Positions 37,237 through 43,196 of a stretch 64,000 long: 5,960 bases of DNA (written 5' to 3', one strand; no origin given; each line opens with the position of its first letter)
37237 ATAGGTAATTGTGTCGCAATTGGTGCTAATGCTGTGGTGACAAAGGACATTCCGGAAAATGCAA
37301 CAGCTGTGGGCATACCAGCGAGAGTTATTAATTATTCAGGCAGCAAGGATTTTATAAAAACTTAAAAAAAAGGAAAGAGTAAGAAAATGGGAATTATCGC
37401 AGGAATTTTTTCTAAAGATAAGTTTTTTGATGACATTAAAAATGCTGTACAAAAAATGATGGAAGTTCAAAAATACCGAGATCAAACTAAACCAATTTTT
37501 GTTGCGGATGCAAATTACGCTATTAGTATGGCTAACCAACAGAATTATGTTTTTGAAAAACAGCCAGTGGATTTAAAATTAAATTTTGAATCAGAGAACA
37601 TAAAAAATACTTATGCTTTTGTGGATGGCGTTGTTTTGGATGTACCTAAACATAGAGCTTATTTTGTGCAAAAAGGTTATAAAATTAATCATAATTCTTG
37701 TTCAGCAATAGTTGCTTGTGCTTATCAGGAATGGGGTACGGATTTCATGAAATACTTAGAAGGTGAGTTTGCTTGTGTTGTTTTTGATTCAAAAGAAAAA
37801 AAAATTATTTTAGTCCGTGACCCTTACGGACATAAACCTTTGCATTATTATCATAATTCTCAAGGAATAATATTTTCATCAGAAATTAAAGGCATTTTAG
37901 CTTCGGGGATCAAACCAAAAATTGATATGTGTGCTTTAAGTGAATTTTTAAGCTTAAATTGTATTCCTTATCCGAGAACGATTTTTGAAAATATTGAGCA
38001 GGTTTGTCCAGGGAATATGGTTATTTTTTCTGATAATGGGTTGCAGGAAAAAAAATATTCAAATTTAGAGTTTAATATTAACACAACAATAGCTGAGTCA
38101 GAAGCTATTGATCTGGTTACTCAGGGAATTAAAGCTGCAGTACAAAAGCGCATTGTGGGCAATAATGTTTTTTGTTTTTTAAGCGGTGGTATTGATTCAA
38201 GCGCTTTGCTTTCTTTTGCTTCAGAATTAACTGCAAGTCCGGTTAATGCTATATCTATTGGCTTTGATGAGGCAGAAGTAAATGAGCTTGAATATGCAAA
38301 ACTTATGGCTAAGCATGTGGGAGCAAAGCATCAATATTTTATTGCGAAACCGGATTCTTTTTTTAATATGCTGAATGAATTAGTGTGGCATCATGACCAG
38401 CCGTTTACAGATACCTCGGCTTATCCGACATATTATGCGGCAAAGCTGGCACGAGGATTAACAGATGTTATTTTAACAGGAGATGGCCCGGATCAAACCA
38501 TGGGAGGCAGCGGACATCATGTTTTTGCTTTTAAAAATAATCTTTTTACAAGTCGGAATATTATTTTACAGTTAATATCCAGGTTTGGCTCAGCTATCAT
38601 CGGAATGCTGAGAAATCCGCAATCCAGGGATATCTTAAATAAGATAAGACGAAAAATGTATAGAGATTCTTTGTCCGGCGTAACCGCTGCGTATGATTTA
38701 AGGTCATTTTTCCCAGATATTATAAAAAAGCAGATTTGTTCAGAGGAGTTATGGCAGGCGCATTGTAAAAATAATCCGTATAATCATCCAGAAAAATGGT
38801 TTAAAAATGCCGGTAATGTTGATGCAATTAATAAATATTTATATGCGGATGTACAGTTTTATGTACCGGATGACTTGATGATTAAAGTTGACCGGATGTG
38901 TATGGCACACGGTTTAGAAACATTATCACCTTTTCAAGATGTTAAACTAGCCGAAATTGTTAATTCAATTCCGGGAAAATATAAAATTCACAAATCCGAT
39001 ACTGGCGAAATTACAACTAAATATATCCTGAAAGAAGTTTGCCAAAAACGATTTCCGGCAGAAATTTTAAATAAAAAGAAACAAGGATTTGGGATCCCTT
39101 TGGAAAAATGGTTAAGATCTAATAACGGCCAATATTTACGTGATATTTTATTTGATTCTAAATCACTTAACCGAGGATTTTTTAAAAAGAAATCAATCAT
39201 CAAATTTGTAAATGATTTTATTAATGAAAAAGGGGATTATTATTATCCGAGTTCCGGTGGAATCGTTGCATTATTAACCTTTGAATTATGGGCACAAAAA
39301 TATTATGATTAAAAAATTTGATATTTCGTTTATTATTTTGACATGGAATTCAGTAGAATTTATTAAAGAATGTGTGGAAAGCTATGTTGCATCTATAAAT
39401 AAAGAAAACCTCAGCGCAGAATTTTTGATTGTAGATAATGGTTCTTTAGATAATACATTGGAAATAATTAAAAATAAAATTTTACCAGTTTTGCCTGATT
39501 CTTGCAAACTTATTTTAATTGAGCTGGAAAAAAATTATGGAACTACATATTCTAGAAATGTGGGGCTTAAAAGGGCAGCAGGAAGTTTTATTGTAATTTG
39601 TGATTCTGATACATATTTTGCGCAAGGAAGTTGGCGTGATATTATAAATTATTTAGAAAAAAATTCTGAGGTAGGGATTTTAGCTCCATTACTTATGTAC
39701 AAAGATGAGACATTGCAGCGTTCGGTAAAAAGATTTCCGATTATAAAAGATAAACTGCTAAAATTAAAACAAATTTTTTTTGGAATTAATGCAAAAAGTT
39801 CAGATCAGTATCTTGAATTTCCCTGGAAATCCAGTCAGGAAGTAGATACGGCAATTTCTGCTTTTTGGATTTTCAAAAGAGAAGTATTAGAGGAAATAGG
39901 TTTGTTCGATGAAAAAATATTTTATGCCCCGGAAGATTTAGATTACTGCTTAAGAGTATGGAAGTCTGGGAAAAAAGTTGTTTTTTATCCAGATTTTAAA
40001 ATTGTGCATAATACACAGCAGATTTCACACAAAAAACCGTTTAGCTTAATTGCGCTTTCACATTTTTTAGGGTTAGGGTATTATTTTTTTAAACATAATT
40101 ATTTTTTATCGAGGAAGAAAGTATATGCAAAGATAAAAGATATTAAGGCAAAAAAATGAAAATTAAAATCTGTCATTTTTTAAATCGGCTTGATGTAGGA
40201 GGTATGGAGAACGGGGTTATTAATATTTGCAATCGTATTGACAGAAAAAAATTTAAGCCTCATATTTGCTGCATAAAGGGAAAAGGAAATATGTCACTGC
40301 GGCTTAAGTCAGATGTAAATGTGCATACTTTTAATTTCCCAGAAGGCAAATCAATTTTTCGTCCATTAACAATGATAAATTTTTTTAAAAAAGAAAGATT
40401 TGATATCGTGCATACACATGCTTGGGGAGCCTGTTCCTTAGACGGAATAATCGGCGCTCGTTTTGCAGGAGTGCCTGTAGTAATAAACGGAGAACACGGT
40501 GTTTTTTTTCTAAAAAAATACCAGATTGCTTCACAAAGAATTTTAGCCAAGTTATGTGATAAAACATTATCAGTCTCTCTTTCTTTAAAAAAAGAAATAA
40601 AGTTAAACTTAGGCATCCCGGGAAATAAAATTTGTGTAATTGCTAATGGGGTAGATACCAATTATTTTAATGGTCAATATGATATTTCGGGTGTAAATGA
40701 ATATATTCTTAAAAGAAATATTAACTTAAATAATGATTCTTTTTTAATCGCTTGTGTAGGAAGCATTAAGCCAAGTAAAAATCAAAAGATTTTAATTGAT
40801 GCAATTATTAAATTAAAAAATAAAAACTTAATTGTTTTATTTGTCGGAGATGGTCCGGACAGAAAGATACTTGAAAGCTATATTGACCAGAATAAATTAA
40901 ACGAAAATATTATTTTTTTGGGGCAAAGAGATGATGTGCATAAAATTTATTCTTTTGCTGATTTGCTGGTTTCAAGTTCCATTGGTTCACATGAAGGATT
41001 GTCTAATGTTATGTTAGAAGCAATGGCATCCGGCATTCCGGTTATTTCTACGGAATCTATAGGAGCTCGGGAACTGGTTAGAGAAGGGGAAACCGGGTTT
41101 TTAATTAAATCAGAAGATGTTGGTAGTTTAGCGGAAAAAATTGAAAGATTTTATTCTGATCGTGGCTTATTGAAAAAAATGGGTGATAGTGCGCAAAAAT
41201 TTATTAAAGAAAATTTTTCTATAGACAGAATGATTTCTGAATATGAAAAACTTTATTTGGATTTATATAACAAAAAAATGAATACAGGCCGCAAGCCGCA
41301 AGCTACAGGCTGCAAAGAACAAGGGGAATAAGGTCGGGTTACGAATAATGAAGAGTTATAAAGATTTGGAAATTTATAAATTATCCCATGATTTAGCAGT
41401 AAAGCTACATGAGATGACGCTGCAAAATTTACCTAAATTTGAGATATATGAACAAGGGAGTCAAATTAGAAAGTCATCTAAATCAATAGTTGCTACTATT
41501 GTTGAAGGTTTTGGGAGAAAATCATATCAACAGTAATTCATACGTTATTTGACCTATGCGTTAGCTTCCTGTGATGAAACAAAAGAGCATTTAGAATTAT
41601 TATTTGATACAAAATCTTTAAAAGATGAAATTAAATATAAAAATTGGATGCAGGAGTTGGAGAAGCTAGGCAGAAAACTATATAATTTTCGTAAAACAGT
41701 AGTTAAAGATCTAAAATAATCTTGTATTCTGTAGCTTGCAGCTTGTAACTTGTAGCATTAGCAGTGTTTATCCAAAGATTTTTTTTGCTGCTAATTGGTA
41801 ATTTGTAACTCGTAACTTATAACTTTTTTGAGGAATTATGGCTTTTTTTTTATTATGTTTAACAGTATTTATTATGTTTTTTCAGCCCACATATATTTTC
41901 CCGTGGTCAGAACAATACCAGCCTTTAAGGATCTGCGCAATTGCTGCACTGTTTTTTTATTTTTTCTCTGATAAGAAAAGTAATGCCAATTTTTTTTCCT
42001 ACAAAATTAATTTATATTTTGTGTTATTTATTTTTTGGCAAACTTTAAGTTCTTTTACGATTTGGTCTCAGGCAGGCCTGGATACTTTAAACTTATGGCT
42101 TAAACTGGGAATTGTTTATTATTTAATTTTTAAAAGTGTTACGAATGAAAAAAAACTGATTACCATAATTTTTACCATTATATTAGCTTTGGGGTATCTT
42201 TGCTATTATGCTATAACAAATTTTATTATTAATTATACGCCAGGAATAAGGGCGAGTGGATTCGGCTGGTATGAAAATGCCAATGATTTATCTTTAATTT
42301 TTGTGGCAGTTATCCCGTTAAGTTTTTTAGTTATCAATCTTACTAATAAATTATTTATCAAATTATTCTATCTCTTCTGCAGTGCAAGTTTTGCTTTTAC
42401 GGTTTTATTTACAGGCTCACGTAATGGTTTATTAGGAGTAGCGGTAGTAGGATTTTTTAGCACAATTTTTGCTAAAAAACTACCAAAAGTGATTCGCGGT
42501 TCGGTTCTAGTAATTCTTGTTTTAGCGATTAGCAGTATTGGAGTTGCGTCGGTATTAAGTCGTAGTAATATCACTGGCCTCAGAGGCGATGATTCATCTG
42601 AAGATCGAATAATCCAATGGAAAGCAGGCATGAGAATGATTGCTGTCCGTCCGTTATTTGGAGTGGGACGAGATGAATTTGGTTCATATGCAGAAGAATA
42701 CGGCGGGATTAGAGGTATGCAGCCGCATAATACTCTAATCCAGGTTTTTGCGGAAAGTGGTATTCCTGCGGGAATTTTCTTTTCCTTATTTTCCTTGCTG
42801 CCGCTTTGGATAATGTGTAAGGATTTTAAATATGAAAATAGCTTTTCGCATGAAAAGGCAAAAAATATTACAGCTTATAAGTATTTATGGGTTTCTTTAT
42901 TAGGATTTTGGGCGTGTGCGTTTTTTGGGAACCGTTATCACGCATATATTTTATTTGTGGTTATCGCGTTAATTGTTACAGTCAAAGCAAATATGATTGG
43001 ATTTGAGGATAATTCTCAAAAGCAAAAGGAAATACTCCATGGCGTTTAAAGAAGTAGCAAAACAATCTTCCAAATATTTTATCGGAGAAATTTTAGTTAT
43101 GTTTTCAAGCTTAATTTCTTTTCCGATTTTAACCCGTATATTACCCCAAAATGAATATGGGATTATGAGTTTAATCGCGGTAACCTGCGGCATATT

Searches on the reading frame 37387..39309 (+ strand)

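Call 55: search_protein_families(library=ncbifam, proteins=[window:37387-39309:+], max_evalue=0.001)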
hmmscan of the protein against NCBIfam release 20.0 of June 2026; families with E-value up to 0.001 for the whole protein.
window:37387-39309:+ (641 aa): 8 families
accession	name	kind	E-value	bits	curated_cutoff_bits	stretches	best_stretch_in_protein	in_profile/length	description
TIGR03108.1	eps_aminotran_1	hypoth_equivalog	3.3e-91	306.9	816.9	1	4-620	4-613/628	XrtA/PEP-CTERM system amidotransferase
TIGR01536.1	asn_synth_AEB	equivalog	1e-84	285.5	267.1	1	77-568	73-517/517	asparagine synthase (glutamine-hydrolyzing)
TIGR03104.1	trio_amidotrans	equivalog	4.4e-68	229.9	570.1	2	80-374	75-379/589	N-acetylglutaminylglutamine amidotransferase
NF006949.0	PRK09431.1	equivalog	5.7e-40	137.4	499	3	4-171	4-166/554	asparagine synthase B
NF033535.1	lass_lactam_cya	exception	2.8e-38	131.9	525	1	106-372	101-376/668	lasso peptide isopeptide bond-forming cyclase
NF033561.1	macrolact_Ik_Al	subfamily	1.9e-16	59.8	300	1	126-375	81-334/561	albusnodin/ikarugamycin family macrolactam cyclase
TIGR00364.1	TIGR00364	equivalog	0.00013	21.6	150.3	1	264-316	4-55/201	7-cyano-7-deazaguanine synthase QueC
TIGR00268.2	TIGR00268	equivalog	0.00016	21.1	150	1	261-317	16-73/259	ATP-dependent sacrificial sulfur transferase LarE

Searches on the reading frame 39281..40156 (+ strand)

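Call 66: search_protein_families(library=ncbifam, proteins=[window:39281-40156:+], max_evalue=1e-10)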
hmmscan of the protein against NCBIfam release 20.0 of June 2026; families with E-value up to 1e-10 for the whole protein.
window:39281-40156:+ (292 aa): 6 families
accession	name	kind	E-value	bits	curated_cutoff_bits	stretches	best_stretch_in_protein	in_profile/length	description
TIGR03965.1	mycofact_glyco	equivalog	5.4e-16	58.5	280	0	15-141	76-194/467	mycofactocin biosynthesis glycosyltransferase MftF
NF038302.1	EPS_HpsE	equivalog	1.3e-15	57.2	300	1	14-135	2-121/307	hormogonium polysaccharide biosynthesis glycosyltransferase HpsE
TIGR01556.1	rhamnosyltran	subfamily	9e-14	51.3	200.55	1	35-276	13-234/281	rhamnosyltransferase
NF041875.1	EPS_EpsD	equivalog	1.8e-12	47.3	370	0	15-134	1-113/325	exopolysaccharide biosynthesis glycosyltransferase EpsD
TIGR03111.1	glyc2_xrt_Gpos1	hypoth_equivalog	3.1e-12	46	363.95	1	11-234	47-257/439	TIGR03111 family XrtG-associated glycosyltransferase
NF047683.1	TeichurnBiosyTuaG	equivalog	5.9e-11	42.5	400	1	12-129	5-115/252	teichuronic acid biosynthesis protein TuaG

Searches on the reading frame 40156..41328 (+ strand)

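Call 66: search_protein_families(library=ncbifam, proteins=[window:40156-41328:+], max_evalue=1e-10)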
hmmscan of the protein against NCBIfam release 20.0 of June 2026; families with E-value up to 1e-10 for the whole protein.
window:40156-41328:+ (391 aa): 29 families (the best 25 are shown)
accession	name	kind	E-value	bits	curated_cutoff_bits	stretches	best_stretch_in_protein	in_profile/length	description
TIGR03088.1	stp2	hypoth_equivalog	1.1e-71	241.9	409.05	1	3-368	2-371/374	TIGR03088 family PEP-CTERM/XrtA system glycosyltransferase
TIGR03999.1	thiol_BshA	equivalog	1.8e-38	132.5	273.7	1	131-370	142-373/375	N-acetyl-alpha-D-glucosaminyl L-malate synthase BshA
TIGR04063.1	stp3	hypoth_equivalog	3.7e-28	98.5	442.05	1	81-370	92-395/397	TIGR04063 family PEP-CTERM/XrtA system glycosyltransferase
TIGR02149.1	glgA_Coryne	subfamily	3.8e-26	92.1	302.4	1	80-367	82-387/391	glycogen synthase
NF041876.1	EPS_EpsE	equivalog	8.8e-25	87.8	400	1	140-358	168-384/389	exopolysaccharide biosynthesis GT4 family glycosyltransferase EpsE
NF050063.1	ProtGlycPglJ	equivalog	2.7e-23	82.8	500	1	185-352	186-349/363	N-acetylgalactosamine-N,N'-diacetylbacillosaminyl-diphospho-undecaprenol 4-alpha-N-acetylgalactosaminyltransferase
TIGR04157.1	glyco_rSAM_CFB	subfamily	2.4e-22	79.5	400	1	125-367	161-406/406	TIGR04157 family glycosyltransferase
NF046085.1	XrtY_assoc_Gly1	equivalog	4.9e-22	78.3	400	1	66-371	78-385/387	XrtY-associated glycosyltransferase XYAG1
NF047684.1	TeichurnBiosyTuaC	equivalog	7e-22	77.9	550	1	132-369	163-388/391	teichuronic acid biosynthesis protein TuaC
NF038229.1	Glyco4_Geo_Pelo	equivalog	6e-20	71.5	400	1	185-369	151-335/338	GPMC system family 4 glycosyltransferase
NF007396.0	PRK09922.1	equivalog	3.7e-19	68.8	385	1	8-353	8-346/361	lipopolysaccharide 1,6-galactosyltransferase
TIGR03449.1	mycothiol_MshA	equivalog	6.3e-19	68.2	462.5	1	151-369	182-402/406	D-inositol-3-phosphate glycosyltransferase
NF049988.1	MGlcDAGSynMgs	equivalog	7e-19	68.4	400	1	157-374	176-391/398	alpha-monoglucosyldiacylglycerol synthase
NF053787.1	GlcN_PG_synth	equivalog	2.6e-18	66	480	1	133-370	143-359/361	N-acetylglucosaminyl phosphatidylglycerol synthase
NF047880.1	glyco_SdgA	exception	1.7e-17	63.1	800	1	196-364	316-484/488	serine-aspartate repeat adhesin O-glycosyltransferase SdgA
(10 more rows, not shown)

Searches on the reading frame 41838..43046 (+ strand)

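Call 18: search_protein_families(library=pfam, proteins=[window:41838-43046:+], max_evalue=0.00001)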
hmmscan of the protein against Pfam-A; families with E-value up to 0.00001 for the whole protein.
window:41838-43046:+ (403 aa): 1 family
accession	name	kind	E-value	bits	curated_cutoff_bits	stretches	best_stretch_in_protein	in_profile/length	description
PF04932.20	Wzy_C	-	1e-19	71.2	31.7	1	183-315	4-148/149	O-Antigen ligase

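Call 55: search_protein_families(library=ncbifam, proteins=[window:41838-43046:+], max_evalue=0.001)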
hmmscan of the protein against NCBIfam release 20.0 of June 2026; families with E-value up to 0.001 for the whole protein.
window:41838-43046:+ (403 aa): 3 families
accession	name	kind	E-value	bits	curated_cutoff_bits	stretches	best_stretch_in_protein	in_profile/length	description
TIGR03097.1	PEP_O_lig_1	hypoth_equivalog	1.9e-19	69.8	188.1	1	26-382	45-403/408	putative O-glycosylation ligase, exosortase A system-associated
TIGR00947.1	2A73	equivalog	1.6e-07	30.7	366.4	1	32-277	45-312/425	IctB family putative bicarbonate transporter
NF012031.0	PRK15487.1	equivalog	0.00012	21.3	277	0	82-359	99-378/404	O-antigen ligase RfaL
